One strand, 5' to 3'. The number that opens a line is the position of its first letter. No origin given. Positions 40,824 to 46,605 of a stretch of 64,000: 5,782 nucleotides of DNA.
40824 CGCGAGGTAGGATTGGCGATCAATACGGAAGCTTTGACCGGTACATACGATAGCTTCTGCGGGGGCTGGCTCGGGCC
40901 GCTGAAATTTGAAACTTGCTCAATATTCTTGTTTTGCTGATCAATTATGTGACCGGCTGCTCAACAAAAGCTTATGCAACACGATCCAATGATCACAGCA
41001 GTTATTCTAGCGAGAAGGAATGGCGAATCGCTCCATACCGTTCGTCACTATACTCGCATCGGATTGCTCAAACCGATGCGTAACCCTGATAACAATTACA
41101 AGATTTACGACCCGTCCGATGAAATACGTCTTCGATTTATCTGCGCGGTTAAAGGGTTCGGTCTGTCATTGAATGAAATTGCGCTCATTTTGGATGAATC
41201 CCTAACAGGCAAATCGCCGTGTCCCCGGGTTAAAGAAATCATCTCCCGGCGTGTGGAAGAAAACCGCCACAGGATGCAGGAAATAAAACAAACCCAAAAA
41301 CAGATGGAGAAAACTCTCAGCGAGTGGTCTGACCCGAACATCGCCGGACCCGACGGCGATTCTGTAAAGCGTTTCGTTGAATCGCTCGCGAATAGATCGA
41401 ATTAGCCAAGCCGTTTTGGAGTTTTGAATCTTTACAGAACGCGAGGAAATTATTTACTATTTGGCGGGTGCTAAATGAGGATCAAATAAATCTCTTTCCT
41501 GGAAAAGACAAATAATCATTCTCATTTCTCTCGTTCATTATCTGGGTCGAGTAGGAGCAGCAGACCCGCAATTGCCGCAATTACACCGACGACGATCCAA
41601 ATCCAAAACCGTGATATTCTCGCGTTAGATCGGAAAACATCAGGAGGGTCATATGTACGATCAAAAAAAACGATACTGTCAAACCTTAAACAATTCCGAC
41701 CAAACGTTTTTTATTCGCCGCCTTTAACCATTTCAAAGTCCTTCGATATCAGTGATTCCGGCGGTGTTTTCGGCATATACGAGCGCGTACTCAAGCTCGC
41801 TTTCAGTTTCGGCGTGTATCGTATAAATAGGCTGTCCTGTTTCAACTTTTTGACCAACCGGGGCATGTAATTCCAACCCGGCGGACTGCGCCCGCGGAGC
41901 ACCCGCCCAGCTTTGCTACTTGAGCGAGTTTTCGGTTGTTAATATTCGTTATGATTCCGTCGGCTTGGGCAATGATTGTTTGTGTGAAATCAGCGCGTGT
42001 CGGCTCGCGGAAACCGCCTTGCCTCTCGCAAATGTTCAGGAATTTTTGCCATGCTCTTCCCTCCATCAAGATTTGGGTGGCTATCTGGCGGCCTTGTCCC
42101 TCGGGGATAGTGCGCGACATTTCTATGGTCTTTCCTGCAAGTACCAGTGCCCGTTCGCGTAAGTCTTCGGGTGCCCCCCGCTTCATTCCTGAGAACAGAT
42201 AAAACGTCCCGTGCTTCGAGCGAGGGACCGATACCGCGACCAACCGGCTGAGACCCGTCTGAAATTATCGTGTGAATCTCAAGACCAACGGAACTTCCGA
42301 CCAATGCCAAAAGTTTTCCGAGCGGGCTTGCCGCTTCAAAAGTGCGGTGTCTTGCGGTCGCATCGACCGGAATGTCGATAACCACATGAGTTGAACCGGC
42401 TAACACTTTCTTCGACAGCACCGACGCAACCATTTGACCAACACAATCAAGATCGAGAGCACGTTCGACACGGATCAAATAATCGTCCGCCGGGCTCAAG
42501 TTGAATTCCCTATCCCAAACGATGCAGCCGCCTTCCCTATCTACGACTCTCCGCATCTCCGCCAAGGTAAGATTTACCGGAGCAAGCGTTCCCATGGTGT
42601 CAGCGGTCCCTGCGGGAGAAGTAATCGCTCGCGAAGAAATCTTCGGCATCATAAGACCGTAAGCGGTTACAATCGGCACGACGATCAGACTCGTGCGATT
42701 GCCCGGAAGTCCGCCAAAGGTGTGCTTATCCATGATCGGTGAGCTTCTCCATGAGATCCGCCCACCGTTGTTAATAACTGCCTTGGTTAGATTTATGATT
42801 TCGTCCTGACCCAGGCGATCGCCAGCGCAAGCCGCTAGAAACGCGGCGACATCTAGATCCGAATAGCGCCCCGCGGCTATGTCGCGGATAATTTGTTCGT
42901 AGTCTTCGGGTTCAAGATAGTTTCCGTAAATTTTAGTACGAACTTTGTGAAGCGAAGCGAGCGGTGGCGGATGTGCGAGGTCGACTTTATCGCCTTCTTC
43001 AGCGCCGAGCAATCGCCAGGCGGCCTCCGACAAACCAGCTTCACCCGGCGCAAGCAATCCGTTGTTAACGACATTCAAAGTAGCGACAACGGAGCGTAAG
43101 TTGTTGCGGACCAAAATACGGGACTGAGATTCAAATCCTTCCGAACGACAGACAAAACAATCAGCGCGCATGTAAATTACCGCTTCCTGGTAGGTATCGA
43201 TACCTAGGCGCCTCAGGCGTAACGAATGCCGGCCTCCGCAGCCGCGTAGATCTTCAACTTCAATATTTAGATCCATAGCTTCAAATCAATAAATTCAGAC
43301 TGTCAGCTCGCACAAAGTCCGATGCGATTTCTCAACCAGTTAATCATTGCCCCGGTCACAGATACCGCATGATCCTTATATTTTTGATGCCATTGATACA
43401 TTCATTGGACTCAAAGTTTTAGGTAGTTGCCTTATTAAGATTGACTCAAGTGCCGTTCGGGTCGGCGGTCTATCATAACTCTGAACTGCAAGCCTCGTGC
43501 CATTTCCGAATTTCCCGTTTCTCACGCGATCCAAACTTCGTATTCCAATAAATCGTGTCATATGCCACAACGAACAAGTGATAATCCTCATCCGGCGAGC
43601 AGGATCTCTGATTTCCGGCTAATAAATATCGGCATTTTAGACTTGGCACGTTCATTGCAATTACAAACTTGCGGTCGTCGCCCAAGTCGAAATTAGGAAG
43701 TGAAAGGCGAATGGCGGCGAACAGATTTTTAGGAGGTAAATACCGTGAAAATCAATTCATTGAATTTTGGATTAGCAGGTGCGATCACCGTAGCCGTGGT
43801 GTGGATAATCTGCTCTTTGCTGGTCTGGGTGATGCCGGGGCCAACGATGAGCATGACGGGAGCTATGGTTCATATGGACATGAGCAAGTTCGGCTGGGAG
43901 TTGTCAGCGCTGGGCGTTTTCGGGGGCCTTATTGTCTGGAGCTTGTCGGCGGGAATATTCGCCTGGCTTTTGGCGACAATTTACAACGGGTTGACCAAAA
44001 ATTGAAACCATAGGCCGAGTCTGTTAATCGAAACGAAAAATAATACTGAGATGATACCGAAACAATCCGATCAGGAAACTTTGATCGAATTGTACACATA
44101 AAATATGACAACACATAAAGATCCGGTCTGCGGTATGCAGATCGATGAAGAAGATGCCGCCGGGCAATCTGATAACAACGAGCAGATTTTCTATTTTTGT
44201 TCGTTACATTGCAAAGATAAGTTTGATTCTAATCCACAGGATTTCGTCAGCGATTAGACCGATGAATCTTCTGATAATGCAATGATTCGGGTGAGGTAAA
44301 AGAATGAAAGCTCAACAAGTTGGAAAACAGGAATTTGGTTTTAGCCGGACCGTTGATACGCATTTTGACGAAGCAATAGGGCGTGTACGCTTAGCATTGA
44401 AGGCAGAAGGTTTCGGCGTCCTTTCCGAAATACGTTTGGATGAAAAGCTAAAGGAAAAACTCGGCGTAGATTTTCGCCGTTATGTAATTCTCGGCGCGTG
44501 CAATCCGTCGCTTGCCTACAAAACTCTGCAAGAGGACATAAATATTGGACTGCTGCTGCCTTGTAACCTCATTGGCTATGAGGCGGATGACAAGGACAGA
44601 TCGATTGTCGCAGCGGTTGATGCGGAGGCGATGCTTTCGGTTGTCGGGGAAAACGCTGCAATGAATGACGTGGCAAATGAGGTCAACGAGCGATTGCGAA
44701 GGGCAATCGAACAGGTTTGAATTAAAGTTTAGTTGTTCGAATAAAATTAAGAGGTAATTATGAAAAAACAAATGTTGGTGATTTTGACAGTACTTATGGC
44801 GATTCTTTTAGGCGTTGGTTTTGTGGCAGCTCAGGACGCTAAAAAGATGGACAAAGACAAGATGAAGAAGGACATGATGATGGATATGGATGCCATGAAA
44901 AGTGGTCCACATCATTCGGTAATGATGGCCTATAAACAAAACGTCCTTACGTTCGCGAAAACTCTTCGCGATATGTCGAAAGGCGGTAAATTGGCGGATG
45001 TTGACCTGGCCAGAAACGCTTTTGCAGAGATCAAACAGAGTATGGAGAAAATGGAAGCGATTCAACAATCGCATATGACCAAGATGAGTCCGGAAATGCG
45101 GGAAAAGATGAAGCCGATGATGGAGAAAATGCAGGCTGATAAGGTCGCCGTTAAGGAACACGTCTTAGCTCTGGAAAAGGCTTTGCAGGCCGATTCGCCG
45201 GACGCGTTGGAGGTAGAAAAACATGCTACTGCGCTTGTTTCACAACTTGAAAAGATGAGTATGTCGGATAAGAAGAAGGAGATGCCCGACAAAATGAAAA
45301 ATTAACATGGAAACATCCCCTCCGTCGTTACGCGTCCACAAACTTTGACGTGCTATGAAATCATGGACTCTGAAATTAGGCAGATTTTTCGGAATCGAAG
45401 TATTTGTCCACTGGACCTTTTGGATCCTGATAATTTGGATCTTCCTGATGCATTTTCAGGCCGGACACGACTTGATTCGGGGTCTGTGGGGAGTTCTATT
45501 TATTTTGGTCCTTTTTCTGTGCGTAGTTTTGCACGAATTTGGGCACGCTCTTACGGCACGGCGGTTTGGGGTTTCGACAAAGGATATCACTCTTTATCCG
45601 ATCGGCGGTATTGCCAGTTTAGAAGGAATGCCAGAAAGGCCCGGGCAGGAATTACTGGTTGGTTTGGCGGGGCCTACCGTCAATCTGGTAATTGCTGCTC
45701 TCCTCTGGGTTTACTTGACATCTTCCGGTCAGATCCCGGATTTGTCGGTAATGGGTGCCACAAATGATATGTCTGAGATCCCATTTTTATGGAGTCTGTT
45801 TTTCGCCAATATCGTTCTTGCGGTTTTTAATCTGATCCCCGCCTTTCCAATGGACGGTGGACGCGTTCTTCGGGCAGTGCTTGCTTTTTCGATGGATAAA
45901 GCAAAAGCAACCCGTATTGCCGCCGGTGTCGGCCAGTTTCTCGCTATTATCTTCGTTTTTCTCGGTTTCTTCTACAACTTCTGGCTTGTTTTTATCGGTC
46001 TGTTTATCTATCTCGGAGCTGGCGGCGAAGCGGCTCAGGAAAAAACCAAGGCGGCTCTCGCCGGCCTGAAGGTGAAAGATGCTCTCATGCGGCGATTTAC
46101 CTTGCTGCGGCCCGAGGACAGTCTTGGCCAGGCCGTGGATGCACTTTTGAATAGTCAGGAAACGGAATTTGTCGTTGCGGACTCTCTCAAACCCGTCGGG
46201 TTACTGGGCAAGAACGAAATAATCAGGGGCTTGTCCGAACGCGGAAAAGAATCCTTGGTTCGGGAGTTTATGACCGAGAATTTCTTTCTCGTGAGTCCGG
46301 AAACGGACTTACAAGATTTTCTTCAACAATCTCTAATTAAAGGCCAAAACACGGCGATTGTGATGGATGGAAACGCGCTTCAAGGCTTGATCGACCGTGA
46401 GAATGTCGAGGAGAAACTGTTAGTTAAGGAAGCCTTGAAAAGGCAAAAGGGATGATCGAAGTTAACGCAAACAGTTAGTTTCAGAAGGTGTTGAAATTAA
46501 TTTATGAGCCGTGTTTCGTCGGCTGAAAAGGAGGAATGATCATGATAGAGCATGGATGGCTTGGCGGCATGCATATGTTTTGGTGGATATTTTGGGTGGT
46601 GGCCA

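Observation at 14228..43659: Island-wide sigma54 regulon: four exact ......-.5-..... promoters plus a self-encoded NtrC-type activator and PAS hybrid kinase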

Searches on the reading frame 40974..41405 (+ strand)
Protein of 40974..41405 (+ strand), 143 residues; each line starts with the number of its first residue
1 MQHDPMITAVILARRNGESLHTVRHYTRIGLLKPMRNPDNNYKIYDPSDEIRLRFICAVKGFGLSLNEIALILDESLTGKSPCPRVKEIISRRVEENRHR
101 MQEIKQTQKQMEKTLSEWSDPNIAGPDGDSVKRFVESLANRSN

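Call 8: search_protein_families(library=pfam, proteins=[window:40974-41405:+])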
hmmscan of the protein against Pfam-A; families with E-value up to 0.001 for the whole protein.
window:40974-41405:+ (143 aa): 3 families
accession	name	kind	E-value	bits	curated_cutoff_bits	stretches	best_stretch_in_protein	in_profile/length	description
PF13411.12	MerR_1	-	2e-12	47.4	21.6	1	12-75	6-68/69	MerR HTH family regulatory protein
PF09278.17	MerR-DNA-bind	-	1.3e-11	45.4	25.4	1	52-112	3-63/65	MerR, DNA binding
PF00376.29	MerR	-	1.4e-05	25.3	28.2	1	12-45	5-38/38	MerR family regulatory protein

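Call 81: search_protein_families(library=ncbifam, proteins=[window:40974-41405:+], max_evalue=0.00001)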
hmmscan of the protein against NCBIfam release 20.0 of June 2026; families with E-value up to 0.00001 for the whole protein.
window:40974-41405:+ (143 aa): 7 families
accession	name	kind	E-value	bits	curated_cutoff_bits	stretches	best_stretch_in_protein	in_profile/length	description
TIGR02051.1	MerR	equivalog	3.7e-15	56.3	150.85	1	12-117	5-108/124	mercury resistance transcriptional regulator MerR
NF007069.0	PRK09514.1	equivalog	7.3e-15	55.2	143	1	12-113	7-109/141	Zn(2+)-responsive transcriptional regulator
TIGR02043.1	ZntR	equivalog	1.3e-14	54.5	167.95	1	12-113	7-109/131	Zn(2+)-responsive transcriptional regulator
TIGR02047.1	CadR-PbrR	equivalog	2.5e-14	53.4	151.45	1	12-113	6-107/127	Cd(II)/Pb(II)-responsive transcriptional regulator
TIGR02044.1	CueR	equivalog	7.5e-12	45.4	147.4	1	12-117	6-111/127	Cu(I)-responsive transcriptional regulator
NF010315.0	PRK13752.1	subfamily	6.4e-10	39.2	261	1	7-117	8-112/144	mercury resistance transcriptional regulator MerR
TIGR02054.1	MerD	equivalog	5.7e-09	36.5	103.65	1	12-80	9-76/120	mercuric resistance transcriptional repressor MerD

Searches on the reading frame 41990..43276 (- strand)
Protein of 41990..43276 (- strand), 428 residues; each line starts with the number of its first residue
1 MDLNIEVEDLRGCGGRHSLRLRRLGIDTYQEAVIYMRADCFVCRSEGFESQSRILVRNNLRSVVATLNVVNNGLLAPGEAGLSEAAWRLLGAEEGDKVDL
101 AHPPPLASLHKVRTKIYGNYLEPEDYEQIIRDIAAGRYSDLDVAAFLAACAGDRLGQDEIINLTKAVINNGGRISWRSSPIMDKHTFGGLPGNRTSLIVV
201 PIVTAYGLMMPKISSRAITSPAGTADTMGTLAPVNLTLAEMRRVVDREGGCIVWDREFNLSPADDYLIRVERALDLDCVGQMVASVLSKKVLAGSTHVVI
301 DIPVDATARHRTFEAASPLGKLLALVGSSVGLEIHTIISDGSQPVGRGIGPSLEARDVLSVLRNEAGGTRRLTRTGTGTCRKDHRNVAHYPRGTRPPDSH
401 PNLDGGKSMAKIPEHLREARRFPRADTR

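Call 8: search_protein_families(library=pfam, proteins=[window:41990-43276:-])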
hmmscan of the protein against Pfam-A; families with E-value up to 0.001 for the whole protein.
window:41990-43276:- (428 aa): 2 families
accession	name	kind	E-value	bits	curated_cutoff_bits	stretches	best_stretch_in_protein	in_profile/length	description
PF00591.27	Glycos_transf_3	-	2.4e-09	37.7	27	1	180-307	3-144/253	Glycosyl transferase family, a/b domain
PF02885.22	Glycos_trans_3N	-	8.7e-09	35.5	26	1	113-171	5-63/63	Glycosyl transferase family, helical bundle domain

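Call 49: find_homologous_proteins(query=window:41993-43276:-, max_evalue=1e-40)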
Query window:41993-43276:- (428 aa): 7996 proteins with E <= 1e-40 among 8000 candidates; the best 120 are listed.
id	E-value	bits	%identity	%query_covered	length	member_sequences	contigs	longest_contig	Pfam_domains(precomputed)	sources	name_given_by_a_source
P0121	1.6e-221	754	92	87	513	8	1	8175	PF07831.20,PF00591.28,PF02885.23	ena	-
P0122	3.4e-216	736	90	87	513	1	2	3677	PF07831.20,PF00591.28,PF02885.23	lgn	-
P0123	8.8e-212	722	89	87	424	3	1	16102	PF00591.28,PF02885.23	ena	-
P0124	1.5e-173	596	77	84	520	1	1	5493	PF07831.20,PF00591.28,PF02885.23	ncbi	-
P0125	1.9e-162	559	70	84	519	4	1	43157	PF07831.20,PF00591.28,PF02885.23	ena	-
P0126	1.3e-161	556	71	83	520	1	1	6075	PF07831.20,PF00591.28,PF02885.23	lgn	-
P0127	1.7e-160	553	71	84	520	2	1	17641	PF07831.20,PF00591.28,PF02885.23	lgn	-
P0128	2.2e-160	552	71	82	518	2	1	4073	PF07831.20,PF00591.28,PF02885.23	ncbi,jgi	jgi:thymidine phosphorylase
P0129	5.1e-160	551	70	84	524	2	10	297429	PF07831.20,PF00591.28,PF02885.23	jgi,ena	jgi:thymidine phosphorylase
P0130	5.4e-158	544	71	82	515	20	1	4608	PF07831.20,PF00591.28,PF02885.23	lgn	-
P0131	6.7e-158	544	70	83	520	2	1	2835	PF07831.20,PF00591.28,PF02885.23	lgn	-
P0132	1.4e-157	543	69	82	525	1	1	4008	PF07831.20,PF00591.28,PF02885.23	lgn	-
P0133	1.8e-157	543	69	85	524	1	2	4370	PF07831.20,PF00591.28,PF02885.23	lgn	-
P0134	2.1e-157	542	70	84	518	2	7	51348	PF07831.20,PF00591.28,PF02885.23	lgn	-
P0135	1.5e-156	540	70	84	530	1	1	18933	PF07831.20,PF00591.28,PF02885.23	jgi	jgi:thymidine phosphorylase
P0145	3.6e-153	528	68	79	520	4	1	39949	PF07831.20,PF00591.28,PF02885.23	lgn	-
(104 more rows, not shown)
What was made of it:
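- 41742..43276 (-): Thymidine/AMP-phosphorylase-like gene, split over three reading frames. Homologues are about 515 aa (call 49).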

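Call 50: find_encoding_contigs(protein=P0123, flank=10000, max_places=1)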
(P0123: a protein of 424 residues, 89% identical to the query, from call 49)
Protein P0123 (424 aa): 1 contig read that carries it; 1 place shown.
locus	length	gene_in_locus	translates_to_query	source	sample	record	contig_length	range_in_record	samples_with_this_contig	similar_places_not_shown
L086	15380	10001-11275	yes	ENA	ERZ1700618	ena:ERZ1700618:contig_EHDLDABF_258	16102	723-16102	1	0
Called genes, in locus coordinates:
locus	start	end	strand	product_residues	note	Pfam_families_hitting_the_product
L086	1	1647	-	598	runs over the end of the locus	PF02470:MlaD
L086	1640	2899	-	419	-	PF09364:XFP_N, PF04403:PqiA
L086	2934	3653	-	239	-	PF18916:Lycopene_cyc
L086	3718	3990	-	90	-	PF18926:DUF5676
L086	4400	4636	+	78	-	-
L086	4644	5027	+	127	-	-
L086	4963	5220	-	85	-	-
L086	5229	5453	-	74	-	-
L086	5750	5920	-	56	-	-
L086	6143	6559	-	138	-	PF00571:CBS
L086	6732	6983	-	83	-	PF09851:SHOCT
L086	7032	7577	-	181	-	PF04214:DUF411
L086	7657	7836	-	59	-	PF18926:DUF5676 (weak)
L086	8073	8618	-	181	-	-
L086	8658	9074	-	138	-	PF03625:DUF302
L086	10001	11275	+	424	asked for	PF02885:Glycos_trans_3N, PF00591:Glycos_transf_3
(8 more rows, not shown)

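Call 51: find_encoding_contigs(protein=P0145, flank=10000, max_places=1)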
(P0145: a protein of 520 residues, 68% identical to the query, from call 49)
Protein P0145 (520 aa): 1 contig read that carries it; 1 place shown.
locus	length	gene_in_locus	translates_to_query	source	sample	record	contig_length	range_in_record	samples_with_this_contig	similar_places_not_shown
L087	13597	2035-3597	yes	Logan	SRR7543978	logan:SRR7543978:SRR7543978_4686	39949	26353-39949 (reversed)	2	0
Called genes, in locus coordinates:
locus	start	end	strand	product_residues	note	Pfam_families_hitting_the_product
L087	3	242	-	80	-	?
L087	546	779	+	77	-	PF09851:SHOCT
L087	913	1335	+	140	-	-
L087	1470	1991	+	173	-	PF13801:Metal_resist (weak)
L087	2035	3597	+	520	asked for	PF02885:Glycos_trans_3N, PF00591:Glycos_transf_3, PF07831:PYNP_C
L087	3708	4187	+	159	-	-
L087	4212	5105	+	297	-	PF13793:Pribosyltran_N, PF00156:Pribosyltran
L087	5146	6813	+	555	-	PF06826:Asp-Al_Ex, PF02080:TrkA_C, PF06826:Asp-Al_Ex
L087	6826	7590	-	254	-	PF14522:Cytochrome_C7 (faint), PF14537:Cytochrom_c3_2 (faint), PF22113:Mtrc-MtrF_II-IV_dom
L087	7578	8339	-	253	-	PF14358:DUF4405 (faint)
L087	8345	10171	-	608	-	PF00970:FAD_binding_6, PF00175:NAD_binding_1, PF00111:Fer2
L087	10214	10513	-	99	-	-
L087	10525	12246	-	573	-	PF22113:Mtrc-MtrF_II-IV_dom (faint), PF14537:Cytochrom_c3_2 (faint), PF14522:Cytochrome_C7 (weak), PF14358:DUF4405 (faint), PF01292:Ni_hydr_CYTB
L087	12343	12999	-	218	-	-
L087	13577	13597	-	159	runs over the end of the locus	PF00376:MerR (weak), PF13411:MerR_1, PF09278:MerR-DNA-bind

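Call 52: find_encoding_contigs(protein=P0134, flank=10000, max_places=1)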
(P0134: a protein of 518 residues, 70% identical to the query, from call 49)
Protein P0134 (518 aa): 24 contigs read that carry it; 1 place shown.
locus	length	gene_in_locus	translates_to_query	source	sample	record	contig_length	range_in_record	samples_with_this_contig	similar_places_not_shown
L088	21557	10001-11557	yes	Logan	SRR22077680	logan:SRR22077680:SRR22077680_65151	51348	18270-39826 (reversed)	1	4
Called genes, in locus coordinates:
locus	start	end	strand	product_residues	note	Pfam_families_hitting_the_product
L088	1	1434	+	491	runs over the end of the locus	PF25919:BSH_CusB, PF25973:BSH_CzcB, PF25869:3HB_CusB, PF25944:Beta-barrel_RND (weak), PF25954:Beta-barrel_RND_2, PF25967:RND-MFP_C (weak), PF25975:CzcB_C, PF25989:YknX_C (weak)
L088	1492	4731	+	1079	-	PF00873:ACR_tran, PF03176:MMPL (weak), PF00873:ACR_tran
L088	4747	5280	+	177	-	-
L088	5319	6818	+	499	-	PF07732:Cu-oxidase_3, PF00394:Cu-oxidase (faint), PF07731:Cu-oxidase_2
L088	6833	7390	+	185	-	-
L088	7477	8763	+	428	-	PF00999:Na_H_Exchanger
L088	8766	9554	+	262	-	-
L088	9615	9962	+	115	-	PF00543:P-II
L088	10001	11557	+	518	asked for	PF02885:Glycos_trans_3N, PF00591:Glycos_transf_3, PF07831:PYNP_C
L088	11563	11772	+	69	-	-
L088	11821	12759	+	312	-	PF05762:VWA_CoxE (faint), PF00092:VWA, PF13519:VWA_2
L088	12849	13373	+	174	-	-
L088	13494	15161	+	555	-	PF06826:Asp-Al_Ex, PF02080:TrkA_C, PF06826:Asp-Al_Ex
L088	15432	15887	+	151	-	-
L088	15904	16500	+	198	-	PF13489:Methyltransf_23, PF01209:Ubie_methyltran, PF08241:Methyltransf_11, PF08242:Methyltransf_12, PF13649:Methyltransf_25, PF13847:Methyltransf_31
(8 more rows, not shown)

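Call 81: search_protein_families(library=ncbifam, proteins=[window:41990-43276:-], max_evalue=0.00001)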
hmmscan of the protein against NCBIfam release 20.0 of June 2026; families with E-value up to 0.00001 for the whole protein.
window:41990-43276:- (428 aa): 9 families
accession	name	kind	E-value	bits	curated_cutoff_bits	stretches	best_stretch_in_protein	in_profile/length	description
NF003338.0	PRK04350.1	subfamily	3.1e-140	467.9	434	1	18-373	2-357/502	thymidine phosphorylase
TIGR02645.1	ARCH_P_rylase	hypoth_equivalog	3.3e-121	405.1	434.6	1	19-372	1-350/493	putative thymidine phosphorylase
TIGR03327.1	AMP_phos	equivalog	1e-96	324.5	535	1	19-367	2-346/500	AMP phosphorylase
NF004490.0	PRK05820.1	equivalog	3.6e-40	137.9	269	1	112-369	9-269/439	thymidine phosphorylase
TIGR02644.1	Y_phosphoryl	subfamily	1.4e-38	132.8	409.05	1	112-367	5-262/417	pyrimidine-nucleoside phosphorylase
TIGR02643.1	T_phosphoryl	equivalog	6.8e-34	117.5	570.7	1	112-370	7-270/437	thymidine phosphorylase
NF004747.0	PRK06078.1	equivalog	2.6e-29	102.1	559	1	114-366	9-264/434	pyrimidine-nucleoside phosphorylase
TIGR01245.1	trpD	equivalog_domain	2.3e-07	30.4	199.05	1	118-258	7-151/330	anthranilate phosphoribosyltransferase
NF011201.0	PRK14607.1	equivalog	1.4e-06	27.3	670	1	114-249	201-339/534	bifunctional anthranilate synthase component II/anthranilate phosphoribosyltransferase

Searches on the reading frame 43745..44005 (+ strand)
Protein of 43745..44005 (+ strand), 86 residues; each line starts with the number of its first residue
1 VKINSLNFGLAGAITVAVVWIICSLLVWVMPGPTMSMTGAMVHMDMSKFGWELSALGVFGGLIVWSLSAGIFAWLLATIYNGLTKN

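Call 90: search_protein_families(library=pfam, proteins=[window:43745-44005:+], max_evalue=0.05)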
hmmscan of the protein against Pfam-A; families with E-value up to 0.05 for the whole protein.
window:43745-44005:+ (86 aa): 1 family
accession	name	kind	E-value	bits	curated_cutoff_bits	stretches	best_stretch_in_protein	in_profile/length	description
PF18926.5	DUF5676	-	2e-22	80.3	27.6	1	4-81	1-80/82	2TM family of unknown function (DUF5676)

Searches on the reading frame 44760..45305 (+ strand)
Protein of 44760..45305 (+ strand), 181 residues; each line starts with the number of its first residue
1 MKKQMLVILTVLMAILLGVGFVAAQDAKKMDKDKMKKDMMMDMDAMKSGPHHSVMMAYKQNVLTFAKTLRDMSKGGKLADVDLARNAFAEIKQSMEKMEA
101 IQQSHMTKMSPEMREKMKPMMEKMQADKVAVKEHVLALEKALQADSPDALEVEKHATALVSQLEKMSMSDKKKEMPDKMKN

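Call 8: search_protein_families(library=pfam, proteins=[window:44760-45305:+])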
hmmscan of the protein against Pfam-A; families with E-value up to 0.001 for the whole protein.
window:44760-45305:+ (181 aa): 0 families

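Call 90: search_protein_families(library=pfam, proteins=[window:44760-45305:+], max_evalue=0.05)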
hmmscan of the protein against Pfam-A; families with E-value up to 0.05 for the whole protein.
window:44760-45305:+ (181 aa): 1 family
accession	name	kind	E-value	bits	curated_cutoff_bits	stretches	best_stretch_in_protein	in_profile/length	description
PF20271.3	CATASP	-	0.036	14.4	29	0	67-128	24-86/86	CATRA-Associated Small Protein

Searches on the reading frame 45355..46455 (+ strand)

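Call 8: search_protein_families(library=pfam, proteins=[window:45355-46455:+])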
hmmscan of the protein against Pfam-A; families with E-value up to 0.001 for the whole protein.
window:45355-46455:+ (366 aa): 3 families
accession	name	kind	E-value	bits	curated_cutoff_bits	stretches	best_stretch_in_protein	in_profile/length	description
PF02163.28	Peptidase_M50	-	5.1e-25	88.5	27.2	1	49-199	2-220/221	Peptidase family M50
PF00571.33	CBS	-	8.9e-08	32.8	24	0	302-351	1-51/57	CBS domain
PF13398.12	Peptidase_M50B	-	0.0001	22.5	26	1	48-126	16-93/201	Peptidase M50B-like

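Call 81: search_protein_families(library=ncbifam, proteins=[window:45355-46455:+], max_evalue=0.00001)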
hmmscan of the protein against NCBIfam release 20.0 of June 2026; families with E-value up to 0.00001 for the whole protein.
window:45355-46455:+ (366 aa): 3 families
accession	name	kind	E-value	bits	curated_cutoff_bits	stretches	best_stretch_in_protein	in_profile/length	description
NF041824.1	daptide_HExxH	equivalog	2.1e-06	27.2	300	0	47-75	161-189/379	daptide biosynthesis intramembrane metalloprotease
NF041552.1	TF_PrdR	equivalog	2.1e-06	26.4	795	1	238-356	6-126/577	sigma-54 dependent transcriptional regulator PrdR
TIGR00054.1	TIGR00054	equivalog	8.4e-06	24.9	147.55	0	44-76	4-36/421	RIP metalloprotease RseP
